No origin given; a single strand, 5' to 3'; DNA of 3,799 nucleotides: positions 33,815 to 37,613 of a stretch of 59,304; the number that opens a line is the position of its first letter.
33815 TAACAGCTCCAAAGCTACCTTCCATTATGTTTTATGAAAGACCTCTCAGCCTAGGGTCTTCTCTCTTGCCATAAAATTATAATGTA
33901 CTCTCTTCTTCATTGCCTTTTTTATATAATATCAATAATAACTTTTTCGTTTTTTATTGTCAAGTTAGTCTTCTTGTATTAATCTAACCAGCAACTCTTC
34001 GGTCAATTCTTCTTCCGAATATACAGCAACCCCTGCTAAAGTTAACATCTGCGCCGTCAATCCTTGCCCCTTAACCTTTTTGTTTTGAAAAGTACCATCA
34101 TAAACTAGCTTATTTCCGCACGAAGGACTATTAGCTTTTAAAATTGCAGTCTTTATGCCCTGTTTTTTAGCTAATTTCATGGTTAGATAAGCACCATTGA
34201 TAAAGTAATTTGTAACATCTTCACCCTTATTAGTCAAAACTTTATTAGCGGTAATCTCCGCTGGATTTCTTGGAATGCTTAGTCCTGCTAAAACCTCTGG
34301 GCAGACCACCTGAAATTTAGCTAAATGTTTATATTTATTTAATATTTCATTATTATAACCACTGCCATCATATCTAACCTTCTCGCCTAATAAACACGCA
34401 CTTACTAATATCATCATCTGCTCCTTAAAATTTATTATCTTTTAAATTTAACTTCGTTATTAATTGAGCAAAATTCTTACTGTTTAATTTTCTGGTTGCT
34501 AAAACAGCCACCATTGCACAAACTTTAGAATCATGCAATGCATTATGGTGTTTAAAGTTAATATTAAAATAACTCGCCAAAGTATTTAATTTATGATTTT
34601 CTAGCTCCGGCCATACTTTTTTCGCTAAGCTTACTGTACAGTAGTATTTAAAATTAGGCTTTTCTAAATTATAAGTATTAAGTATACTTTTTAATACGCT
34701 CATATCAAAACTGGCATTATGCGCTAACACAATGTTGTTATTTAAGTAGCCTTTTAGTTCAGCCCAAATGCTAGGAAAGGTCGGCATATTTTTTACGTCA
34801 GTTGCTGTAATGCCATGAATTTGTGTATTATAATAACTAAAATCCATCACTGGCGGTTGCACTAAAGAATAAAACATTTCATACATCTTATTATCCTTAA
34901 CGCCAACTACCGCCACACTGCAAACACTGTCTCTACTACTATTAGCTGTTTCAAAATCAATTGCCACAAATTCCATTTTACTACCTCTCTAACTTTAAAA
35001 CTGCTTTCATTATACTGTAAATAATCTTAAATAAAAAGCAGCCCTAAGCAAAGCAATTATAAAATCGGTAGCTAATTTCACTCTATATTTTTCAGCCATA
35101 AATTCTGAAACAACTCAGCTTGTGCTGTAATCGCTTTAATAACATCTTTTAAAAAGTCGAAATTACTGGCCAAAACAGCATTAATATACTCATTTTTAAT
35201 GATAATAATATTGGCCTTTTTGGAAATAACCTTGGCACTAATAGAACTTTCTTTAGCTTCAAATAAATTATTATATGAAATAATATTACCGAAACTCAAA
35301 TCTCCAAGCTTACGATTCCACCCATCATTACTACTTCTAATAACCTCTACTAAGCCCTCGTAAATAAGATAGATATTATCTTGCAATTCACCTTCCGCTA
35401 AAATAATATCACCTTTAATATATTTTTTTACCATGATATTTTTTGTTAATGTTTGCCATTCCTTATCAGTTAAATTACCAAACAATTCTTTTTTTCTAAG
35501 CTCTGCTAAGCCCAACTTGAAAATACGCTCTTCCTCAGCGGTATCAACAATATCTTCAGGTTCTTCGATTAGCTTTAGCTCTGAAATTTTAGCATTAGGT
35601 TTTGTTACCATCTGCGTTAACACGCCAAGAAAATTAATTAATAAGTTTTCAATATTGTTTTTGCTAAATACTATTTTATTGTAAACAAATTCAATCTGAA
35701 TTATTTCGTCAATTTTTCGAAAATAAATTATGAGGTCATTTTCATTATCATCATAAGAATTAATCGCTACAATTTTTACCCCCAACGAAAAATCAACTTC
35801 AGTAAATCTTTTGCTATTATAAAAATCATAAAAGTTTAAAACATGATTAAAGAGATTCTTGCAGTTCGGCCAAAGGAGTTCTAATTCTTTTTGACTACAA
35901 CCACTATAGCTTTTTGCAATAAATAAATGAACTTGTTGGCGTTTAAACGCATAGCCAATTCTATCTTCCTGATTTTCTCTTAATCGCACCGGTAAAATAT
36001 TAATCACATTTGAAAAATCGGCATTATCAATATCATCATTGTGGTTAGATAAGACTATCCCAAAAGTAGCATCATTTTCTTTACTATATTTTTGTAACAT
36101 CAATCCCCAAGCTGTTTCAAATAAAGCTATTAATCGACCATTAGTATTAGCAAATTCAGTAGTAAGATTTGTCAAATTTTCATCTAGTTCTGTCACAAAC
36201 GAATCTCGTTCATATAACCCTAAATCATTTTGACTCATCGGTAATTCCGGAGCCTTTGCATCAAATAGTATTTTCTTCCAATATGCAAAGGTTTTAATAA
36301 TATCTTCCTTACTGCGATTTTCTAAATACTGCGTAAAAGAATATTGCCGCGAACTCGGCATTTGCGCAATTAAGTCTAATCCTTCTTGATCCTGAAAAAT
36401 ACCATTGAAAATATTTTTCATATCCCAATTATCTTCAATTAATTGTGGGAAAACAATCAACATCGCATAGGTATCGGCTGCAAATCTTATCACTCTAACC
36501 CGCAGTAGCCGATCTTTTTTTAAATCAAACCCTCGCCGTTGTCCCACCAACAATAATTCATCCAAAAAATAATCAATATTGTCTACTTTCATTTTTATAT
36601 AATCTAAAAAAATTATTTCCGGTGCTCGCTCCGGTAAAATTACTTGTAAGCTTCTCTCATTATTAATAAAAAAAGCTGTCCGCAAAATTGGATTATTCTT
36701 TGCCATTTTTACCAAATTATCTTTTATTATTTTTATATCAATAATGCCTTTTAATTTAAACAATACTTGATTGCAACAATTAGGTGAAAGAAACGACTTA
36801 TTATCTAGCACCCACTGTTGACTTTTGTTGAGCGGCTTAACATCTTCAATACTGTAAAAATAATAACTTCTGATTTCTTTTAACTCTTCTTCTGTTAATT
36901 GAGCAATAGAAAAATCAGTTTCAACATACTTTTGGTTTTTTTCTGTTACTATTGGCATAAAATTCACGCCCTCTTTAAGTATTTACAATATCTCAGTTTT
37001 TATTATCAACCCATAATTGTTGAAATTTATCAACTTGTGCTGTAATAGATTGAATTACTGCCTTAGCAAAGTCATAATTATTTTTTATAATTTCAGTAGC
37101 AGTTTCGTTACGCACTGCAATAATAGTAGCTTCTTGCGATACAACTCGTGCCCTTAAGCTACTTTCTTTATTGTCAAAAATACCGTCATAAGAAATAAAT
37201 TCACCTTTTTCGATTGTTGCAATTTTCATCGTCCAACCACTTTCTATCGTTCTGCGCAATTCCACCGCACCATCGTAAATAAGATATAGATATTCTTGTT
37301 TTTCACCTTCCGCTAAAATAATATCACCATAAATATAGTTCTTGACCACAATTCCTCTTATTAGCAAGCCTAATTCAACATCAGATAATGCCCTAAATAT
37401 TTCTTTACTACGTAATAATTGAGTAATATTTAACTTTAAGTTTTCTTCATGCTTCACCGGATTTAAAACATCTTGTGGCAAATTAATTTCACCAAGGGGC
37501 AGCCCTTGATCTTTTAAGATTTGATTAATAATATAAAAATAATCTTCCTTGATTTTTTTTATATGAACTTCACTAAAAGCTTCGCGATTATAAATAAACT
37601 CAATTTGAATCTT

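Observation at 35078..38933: Tandem orphan condensation-like / cNMP-binding-like fusion proteins: candidate undescribed sensor-acyltransferase-like system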

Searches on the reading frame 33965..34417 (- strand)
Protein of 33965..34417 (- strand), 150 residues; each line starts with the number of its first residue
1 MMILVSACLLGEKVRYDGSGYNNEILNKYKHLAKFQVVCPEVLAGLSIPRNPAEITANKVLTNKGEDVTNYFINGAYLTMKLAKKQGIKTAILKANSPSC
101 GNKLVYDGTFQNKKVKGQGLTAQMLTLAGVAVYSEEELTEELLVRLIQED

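Call 72: search_protein_families(library=pfam, proteins=[window:33965-34417:-], max_evalue=0.0001)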
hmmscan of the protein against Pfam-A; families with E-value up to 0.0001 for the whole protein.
window:33965-34417:- (150 aa): 1 family
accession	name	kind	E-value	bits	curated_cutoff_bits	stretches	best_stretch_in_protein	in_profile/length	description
PF04463.17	2-thiour_desulf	-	2.1e-44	151.4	34.7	1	3-137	1-141/141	2-thiouracil desulfurase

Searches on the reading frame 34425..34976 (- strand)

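Call 72: search_protein_families(library=pfam, proteins=[window:34425-34976:-], max_evalue=0.0001)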
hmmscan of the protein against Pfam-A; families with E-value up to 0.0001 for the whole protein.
window:34425-34976:- (183 aa): 3 families
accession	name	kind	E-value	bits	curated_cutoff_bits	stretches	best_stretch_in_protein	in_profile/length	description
PF00929.31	RNase_T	-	2.2e-21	77.5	24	1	4-154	1-161/164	Exonuclease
PF16473.11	Rv2179c-like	-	1.6e-09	38.2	27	1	4-157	3-173/177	3'-5' exoribonuclease Rv2179c-like domain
PF01612.26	DNA_pol_A_exo1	-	5.2e-05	23.6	23.6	0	64-138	63-128/173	3'-5' exonuclease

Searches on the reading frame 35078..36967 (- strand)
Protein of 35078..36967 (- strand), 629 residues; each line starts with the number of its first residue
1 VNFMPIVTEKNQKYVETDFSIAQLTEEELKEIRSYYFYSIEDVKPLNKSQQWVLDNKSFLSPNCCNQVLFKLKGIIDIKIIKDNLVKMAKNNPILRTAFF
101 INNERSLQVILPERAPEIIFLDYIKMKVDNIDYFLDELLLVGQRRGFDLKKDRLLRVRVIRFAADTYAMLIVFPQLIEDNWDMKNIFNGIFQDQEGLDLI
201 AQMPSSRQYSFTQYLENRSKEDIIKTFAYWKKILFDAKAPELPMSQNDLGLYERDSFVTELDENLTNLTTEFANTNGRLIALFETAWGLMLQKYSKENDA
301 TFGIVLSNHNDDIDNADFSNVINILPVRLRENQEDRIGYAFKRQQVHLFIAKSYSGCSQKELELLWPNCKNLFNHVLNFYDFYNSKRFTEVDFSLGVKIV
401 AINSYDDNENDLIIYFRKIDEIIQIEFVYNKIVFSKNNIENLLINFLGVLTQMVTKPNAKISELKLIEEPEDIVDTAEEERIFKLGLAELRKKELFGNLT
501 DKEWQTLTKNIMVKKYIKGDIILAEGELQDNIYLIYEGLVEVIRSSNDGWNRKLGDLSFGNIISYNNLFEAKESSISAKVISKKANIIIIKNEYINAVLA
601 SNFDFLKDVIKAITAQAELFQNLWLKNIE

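Call 3: search_protein_families(library=pfam, proteins=[window:35078-36967:-], max_evalue=1)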
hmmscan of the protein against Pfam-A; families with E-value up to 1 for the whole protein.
window:35078-36967:- (629 aa): 3 families
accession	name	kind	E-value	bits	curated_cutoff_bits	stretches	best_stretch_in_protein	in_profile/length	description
PF00668.25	Condensation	-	1e-43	150.2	30.6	1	41-471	2-451/456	Condensation domain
PF00027.35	cNMP_binding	-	3e-07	30.8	27.5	1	514-601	2-88/89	Cyclic nucleotide-binding domain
PF04382.18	SAB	-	0.027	15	27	1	453-481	11-42/50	SAB domain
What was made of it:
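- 35078..36958 (-): Gene B, 626 aa from ATG 36958 (alternative GTG 36967 gives 629 aa): paralogue with the same architecture. Pfam (call 3).
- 35555..36847 (-): B, condensation domain (aa 38-468). Pfam E 1e-43 (call 3)
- The Pfam cNMP_binding match is above the gathering score (call 3).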

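Call 4: search_protein_families(library=ncbifam, proteins=[window:35078-36967:-], max_evalue=1)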
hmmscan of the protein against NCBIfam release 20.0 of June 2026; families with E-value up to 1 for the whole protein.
window:35078-36967:- (629 aa): 8 families
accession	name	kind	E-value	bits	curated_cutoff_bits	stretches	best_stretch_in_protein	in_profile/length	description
NF004282.0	PRK05691.1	subfamily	6e-14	49.1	4090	1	70-472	704-1115/4334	non-ribosomal peptide synthase/polyketide synthase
NF041163.2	encap_f2b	equivalog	5.5e-07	29.1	400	1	476-618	59-201/450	family 2B encapsulin nanocompartment shell protein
TIGR03896.1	cyc_nuc_ocin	subfamily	3.5e-06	26.6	161.05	1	495-613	145-262/317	bacteriocin-type transport-associated protein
NF006901.0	PRK09392.1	equivalog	4.4e-06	26.2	211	1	488-613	7-130/236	transcriptional activator FtrB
NF008732.0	PRK11753.1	equivalog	0.00027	20.4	266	1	501-607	13-119/214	cAMP-activated global transcriptional regulator CRP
NF050815.1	TransActFtrBCaul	equivalog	0.00027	20.3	300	1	487-548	8-69/251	transcriptional activator FtrB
TIGR03443.1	alpha_am_amid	equivalog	0.0038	14.6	1030.1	1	406-470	153-217/1390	L-aminoadipate-semialdehyde dehydrogenase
NF050806.1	TransRegFixKCaul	equivalog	0.071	12.3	300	1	510-597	22-105/215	transcriptional regulator FixK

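Call 60: search_protein_families(library=padloc, proteins=[window:35078-36958:-], max_evalue=0.01)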
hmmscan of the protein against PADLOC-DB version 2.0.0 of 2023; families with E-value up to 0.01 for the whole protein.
window:35078-36958:- (626 aa): 0 families
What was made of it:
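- On Known anti-phage systems with cNMP-sensing effectors (Pycsar, CBASS and similar): No PADLOC hit at E 0.01 or better (call 60).
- No PADLOC defence model matches (call 60).
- Tried and rejected: There is no PADLOC hit (call 60) and no cyclase gene.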

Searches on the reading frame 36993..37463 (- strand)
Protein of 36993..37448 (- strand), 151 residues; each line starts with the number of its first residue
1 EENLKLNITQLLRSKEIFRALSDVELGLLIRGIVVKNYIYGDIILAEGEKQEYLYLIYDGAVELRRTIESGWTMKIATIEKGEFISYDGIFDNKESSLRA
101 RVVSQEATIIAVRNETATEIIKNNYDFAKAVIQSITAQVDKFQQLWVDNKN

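Call 40: search_solved_structures(query=window:36993-37448:-, max_evalue=0.01, show_alignments=4)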
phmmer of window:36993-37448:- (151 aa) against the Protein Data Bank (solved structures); distinct sequences matched with E-value up to 0.01: 43.
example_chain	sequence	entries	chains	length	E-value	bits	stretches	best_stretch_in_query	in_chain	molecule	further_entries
5dyk_A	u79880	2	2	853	4.7e-11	46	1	10-67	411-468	CGMP-dependent protein kinase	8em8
4rz7_A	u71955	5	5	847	3.1e-10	43.3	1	10-67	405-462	cGMP-dependent protein kinase, putative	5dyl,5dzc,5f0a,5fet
5ezr_A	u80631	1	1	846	3.2e-10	43.3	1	10-67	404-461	cGMP-dependent protein kinase, putative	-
9p74_A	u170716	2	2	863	3.4e-10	43.2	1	10-67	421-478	cGMP-dependent protein kinase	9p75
6qvy_A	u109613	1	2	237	2.6e-07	33.9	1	30-140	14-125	Listeriolysin regulatory protein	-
6qwf_A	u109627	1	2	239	2.6e-07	33.9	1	30-140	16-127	Listeriolysin positive regulatory factor A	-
1omi_A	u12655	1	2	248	7.8e-07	32.3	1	28-140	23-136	Listeriolysin regulatory protein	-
5lek_A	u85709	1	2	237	8.7e-07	32.2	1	30-140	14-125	Listeriolysin regulatory protein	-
2bgc_A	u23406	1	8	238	8.8e-07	32.2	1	30-140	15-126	PRFA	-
5f1r_A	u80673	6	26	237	9.1e-07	32.1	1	30-140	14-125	Listeriolysin regulatory protein | Listeriolysin positive regulatory factor A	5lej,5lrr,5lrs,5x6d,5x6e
6eut_A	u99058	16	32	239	9.1e-07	32.1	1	30-140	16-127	Listeriolysin regulatory protein | Listeriolysin positive regulatory factor A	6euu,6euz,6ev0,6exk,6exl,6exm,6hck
6qw2_A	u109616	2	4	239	9.2e-07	32.1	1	30-140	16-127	Listeriolysin positive regulatory factor A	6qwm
2beo_A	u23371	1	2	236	9.3e-07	32.1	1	30-140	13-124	LISTERIOLYSIN REGULATORY PROTEIN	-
6qvz_A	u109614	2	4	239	9.3e-07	32.1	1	30-140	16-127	Listeriolysin positive regulatory factor A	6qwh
6qw1_A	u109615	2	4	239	9.8e-07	32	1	30-140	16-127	Listeriolysin positive regulatory factor A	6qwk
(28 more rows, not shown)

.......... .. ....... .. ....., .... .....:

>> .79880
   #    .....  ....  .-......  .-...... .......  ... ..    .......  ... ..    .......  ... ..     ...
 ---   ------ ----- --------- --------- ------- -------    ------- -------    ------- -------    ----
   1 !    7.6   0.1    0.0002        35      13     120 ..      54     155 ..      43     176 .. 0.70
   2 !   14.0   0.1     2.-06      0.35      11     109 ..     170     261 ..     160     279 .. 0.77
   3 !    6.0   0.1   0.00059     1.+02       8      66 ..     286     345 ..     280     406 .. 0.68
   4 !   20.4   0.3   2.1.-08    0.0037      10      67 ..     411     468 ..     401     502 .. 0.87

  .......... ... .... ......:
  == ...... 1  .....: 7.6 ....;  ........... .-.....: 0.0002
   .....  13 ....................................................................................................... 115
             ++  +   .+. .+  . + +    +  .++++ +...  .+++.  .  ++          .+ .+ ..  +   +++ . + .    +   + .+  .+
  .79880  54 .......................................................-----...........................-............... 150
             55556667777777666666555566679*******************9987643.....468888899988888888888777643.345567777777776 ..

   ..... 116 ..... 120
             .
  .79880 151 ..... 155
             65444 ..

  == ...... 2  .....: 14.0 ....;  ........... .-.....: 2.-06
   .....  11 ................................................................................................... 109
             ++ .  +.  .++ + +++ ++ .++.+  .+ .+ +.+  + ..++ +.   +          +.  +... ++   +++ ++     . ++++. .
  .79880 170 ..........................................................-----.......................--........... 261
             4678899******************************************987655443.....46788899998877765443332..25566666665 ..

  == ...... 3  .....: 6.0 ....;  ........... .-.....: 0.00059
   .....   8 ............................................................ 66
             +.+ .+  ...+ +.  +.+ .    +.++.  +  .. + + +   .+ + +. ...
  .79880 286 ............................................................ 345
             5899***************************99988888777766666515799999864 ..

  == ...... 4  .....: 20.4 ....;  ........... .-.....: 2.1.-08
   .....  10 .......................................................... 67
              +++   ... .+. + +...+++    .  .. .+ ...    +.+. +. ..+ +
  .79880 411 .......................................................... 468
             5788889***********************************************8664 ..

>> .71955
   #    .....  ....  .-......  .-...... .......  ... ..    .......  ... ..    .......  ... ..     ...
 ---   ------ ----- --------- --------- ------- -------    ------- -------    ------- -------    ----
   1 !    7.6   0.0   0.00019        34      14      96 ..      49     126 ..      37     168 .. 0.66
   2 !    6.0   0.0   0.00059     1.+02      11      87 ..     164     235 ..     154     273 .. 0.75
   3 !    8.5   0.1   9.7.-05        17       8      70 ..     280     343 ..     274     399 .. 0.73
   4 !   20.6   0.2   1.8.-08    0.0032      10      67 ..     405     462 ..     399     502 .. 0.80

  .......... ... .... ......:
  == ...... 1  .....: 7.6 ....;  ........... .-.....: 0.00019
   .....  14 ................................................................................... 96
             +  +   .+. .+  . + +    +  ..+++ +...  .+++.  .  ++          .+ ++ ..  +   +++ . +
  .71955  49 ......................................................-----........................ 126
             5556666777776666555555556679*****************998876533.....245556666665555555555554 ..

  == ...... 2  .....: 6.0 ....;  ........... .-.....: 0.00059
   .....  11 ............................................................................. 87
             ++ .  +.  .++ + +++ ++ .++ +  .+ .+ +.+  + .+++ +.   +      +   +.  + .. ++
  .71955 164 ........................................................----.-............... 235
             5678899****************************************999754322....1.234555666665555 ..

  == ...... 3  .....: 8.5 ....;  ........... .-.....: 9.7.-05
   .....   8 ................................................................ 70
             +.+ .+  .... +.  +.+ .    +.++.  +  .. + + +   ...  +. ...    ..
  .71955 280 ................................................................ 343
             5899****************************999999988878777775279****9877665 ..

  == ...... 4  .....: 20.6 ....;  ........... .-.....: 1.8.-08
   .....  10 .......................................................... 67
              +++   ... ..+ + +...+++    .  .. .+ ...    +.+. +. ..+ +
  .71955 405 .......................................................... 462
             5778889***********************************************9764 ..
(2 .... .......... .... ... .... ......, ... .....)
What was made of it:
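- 36996..37460 (-): A, CAP/CNB-type sensor domain (aa 471-625) ending in a 26-residue C-helix, with no DNA-binding domain. The cassette position reads ISYDGIF..ESSLRA (37149-37196). Cassette residues compared in call 40.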

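Call 65: predict_structure(alignment_id=A2)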
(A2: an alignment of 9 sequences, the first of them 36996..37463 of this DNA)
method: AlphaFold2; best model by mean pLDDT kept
length: 156 residues; sequences in the alignment: 9
mean_pLDDT: 86.6   pTM: 0.79
mean pLDDT of the five models: 86.6, 85.0, 83.9, 81.9, 80.8
residues with pLDDT >= 90: 51; 70-90: 98; 50-70: 7; < 50: 0
segments of 3 or more residues with pLDDT < 50: none
pLDDT, mean of each block of 10 residues (from residue 1): 74 89 88 90 95 89 95 86 92 78 93 93 88 86 77 65
secondary structure, 60 per line:
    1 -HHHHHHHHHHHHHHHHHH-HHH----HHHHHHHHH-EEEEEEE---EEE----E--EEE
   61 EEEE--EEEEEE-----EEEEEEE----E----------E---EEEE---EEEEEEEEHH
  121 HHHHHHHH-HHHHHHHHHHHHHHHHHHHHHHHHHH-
elements in order: H2-19 H28-36 E38-44 E48-50 E58-64 E67-72 E78-84 E104-107 E111-118 H119-128 H130-155
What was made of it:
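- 36996..37460 (-): AF2 domain model pLDDT 86.6 (call 65).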

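Call 68: fold_search(model_id=the predicted structure, library=pdb)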
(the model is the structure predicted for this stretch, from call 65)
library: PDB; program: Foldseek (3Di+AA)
matches with E <= 10: 1869; with E <= 0.001: 646
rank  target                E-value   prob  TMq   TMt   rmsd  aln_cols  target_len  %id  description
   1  3dkw_A                1.5e-11  1.00  0.70  0.50   5.3       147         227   20  Crystal Structure of DNR from Pseudomonas aeruginosa. (released 2009-05-19)
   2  2z69_B                2.5e-11  1.00  0.76  0.79   2.4       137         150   20  Crystal Structure of the sensor domain of the transcriptional regulator DNR from Pseudomonas aeruginosa (released 2008-03-18)
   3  3h3z_A                4.2e-11  1.00  0.69  0.49   5.1       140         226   14  Crystal structure of a putative cyclic nucleotide binding protein (spoa0323) from ruegeria pomeroyi dss-3 at 2.35 A re (released 2009-05-05)
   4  4ev0_D                5.7e-11  1.00  0.70  0.52   2.5       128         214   23  Crystal Structure of Thermus thermophilus Catabolite Activator Protein (released 2012-06-20)
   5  4ofg                  6.1e-11  1.00  0.74  0.81   2.8       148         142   18  Co-crystal structure of carboxy cGMP binding domain of Plasmodium falciparum PKG with cGMP (released 2015-01-21)
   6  2z69_C                6.9e-11  1.00  0.71  0.80   2.2       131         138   20  Crystal Structure of the sensor domain of the transcriptional regulator DNR from Pseudomonas aeruginosa (released 2008-03-18)
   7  3fx3_A                7.4e-11  1.00  0.68  0.51   5.1       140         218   14  Structure of a putative cAMP-binding regulatory protein from Silicibacter pomeroyi DSS-3 (released 2009-03-24)
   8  2pqq_A                1.0e-10  1.00  0.66  0.70   4.1       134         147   22  Structural Genomics, the crystal structure of the N-terminal domain of a transcriptional regulator from Streptomyces c (released 2007-06-05)
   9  3fx3_B                1.1e-10  1.00  0.68  0.48   5.6       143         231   15  Structure of a putative cAMP-binding regulatory protein from Silicibacter pomeroyi DSS-3 (released 2009-03-24)
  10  5bv6                  1.2e-10  1.00  0.80  0.83   2.2       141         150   18  PKG II's Carboxyl Terminal Cyclic Nucleotide Binding Domain (CNB-B) in a complex with cGMP (released 2016-01-20)
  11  4a2u_F                1.2e-10  1.00  0.76  0.54   2.6       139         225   16  CRP(CAP) from Myco. Tuberculosis, with cAMP (released 2012-10-10)
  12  3i54_D                1.2e-10  1.00  0.74  0.53   2.9       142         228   16  Crystal structure of MtbCRP in complex with cAMP (released 2009-09-08)
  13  4a2u_H                1.3e-10  1.00  0.77  0.55   2.5       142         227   16  CRP(CAP) from Myco. Tuberculosis, with cAMP (released 2012-10-10)
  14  4ku8_A                1.3e-10  1.00  0.72  0.74   3.1       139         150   15  Structures of PKGI Reveal a cGMP-Selective Activation Mechanism (released 2014-01-15)
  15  4ev0_A                1.3e-10  1.00  0.70  0.53   3.1       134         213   24  Crystal Structure of Thermus thermophilus Catabolite Activator Protein (released 2012-06-20)
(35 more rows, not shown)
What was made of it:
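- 36996..37460 (-): Foldseek matches DNR, CRP and PKG CNB domains at TM 0.7-0.8 (call 68).
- On Cyclic-nucleotide-binding domain (Pfam PF00027): Foldseek matches DNR, CRP, GlxR and PKG CNB-B at TM 0.7-0.8 (calls 65, 68).
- Closest known: CRP/FNR-family sensor domains that do not bind cyclic nucleotides. Same: These are the best structural and full-length sequence relatives of the C-terminal domain (calls 40, 68).
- The best full-length sequence and fold relatives include PrfA and DNR (calls 40, 68).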
